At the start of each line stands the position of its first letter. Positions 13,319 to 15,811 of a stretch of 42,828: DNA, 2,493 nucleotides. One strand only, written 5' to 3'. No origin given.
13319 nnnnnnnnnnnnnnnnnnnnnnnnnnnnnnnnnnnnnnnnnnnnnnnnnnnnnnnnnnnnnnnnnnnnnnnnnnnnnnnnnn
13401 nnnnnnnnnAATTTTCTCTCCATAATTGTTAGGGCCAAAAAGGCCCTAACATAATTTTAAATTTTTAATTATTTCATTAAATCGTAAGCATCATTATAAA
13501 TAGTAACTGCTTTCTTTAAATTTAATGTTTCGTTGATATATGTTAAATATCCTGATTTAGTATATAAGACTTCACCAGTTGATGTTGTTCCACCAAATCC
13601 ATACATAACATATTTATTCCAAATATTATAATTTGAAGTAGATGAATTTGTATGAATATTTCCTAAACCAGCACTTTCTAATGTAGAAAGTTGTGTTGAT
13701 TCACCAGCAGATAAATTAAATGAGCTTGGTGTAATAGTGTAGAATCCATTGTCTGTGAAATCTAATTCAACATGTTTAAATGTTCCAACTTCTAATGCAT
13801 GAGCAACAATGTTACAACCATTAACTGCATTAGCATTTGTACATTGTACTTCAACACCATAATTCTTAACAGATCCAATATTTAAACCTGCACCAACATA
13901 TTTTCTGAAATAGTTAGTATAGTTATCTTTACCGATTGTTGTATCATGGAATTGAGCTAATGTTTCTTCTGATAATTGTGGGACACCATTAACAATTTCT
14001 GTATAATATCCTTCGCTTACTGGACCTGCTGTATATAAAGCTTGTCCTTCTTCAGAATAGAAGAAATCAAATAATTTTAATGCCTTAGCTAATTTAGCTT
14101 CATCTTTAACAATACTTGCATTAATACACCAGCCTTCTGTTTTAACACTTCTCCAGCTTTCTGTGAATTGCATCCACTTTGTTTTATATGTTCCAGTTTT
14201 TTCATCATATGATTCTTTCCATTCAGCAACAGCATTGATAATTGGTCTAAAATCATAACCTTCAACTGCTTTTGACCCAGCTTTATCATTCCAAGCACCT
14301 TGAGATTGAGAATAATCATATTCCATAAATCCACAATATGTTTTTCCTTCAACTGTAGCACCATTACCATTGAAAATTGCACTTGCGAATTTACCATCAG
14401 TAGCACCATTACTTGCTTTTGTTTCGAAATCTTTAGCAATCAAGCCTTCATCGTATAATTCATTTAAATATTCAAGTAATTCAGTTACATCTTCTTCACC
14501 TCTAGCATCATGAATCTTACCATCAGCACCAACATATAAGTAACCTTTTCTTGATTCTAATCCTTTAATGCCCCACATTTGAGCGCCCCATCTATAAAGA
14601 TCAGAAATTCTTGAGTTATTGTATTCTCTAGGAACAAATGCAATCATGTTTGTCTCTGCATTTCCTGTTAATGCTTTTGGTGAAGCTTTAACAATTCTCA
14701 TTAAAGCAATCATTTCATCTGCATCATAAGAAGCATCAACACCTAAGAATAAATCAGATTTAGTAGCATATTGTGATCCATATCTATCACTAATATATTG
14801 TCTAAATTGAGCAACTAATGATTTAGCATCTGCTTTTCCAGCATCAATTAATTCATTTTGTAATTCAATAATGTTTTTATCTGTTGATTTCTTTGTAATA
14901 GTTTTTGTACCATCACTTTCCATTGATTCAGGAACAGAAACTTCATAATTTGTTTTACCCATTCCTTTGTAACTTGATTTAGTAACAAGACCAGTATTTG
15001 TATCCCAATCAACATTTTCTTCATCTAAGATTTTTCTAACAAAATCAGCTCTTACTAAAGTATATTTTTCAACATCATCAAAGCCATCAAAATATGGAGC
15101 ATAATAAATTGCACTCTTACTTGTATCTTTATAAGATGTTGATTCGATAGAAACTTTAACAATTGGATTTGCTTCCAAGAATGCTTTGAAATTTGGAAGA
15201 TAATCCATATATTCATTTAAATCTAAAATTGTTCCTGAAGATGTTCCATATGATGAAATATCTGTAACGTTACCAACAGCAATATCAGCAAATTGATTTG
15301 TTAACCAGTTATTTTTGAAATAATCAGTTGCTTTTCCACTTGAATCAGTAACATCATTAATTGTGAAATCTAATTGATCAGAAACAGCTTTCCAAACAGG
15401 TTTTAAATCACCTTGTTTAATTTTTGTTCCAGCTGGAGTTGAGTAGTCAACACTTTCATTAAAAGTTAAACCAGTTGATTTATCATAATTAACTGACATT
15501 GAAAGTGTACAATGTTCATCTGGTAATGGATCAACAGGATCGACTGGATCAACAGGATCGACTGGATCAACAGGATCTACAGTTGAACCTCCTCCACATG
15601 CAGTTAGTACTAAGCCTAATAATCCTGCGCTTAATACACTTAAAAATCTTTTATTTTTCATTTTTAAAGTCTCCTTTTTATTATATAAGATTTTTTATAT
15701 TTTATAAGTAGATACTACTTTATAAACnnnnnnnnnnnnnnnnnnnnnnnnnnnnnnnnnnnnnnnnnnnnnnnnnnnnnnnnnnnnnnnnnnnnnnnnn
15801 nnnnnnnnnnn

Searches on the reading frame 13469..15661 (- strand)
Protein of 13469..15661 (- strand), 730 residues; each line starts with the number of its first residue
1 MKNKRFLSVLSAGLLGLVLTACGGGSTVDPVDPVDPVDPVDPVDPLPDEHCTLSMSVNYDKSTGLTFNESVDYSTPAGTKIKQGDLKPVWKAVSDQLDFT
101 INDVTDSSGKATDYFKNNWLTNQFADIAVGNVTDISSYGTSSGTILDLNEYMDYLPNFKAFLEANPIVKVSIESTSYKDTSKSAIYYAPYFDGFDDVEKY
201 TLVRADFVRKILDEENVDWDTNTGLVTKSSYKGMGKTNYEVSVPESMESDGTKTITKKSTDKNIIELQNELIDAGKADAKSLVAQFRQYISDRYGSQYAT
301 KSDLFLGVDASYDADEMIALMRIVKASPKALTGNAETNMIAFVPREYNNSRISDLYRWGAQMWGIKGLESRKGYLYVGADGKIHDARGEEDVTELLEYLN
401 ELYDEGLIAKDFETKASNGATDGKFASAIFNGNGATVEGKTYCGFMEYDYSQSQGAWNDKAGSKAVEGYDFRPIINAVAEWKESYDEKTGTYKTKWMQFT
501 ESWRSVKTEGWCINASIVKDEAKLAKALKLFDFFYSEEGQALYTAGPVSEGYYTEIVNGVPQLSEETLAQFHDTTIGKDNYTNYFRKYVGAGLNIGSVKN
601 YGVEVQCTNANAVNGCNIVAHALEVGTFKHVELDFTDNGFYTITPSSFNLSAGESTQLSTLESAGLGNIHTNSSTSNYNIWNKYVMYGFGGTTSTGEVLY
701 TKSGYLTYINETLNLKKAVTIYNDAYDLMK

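Call 18: search_protein_families(library=pfam, proteins=[window:13469-15661:-])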
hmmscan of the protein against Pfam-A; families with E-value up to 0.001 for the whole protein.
window:13469-15661:- (730 aa): 0 families

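Call 26: search_protein_families(library=ncbifam, proteins=[window:13469-15661:-], max_evalue=0.00001)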
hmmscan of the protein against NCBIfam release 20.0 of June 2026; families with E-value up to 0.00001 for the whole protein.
window:13469-15661:- (730 aa): 0 families
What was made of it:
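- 13469..15661 (-): 730-aa lipoprotein (signal ..LTAC|GGGS, (DPV)5 spacer), probably the solute-binding protein. No Pfam or NCBIfam hit (calls 18, 26).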
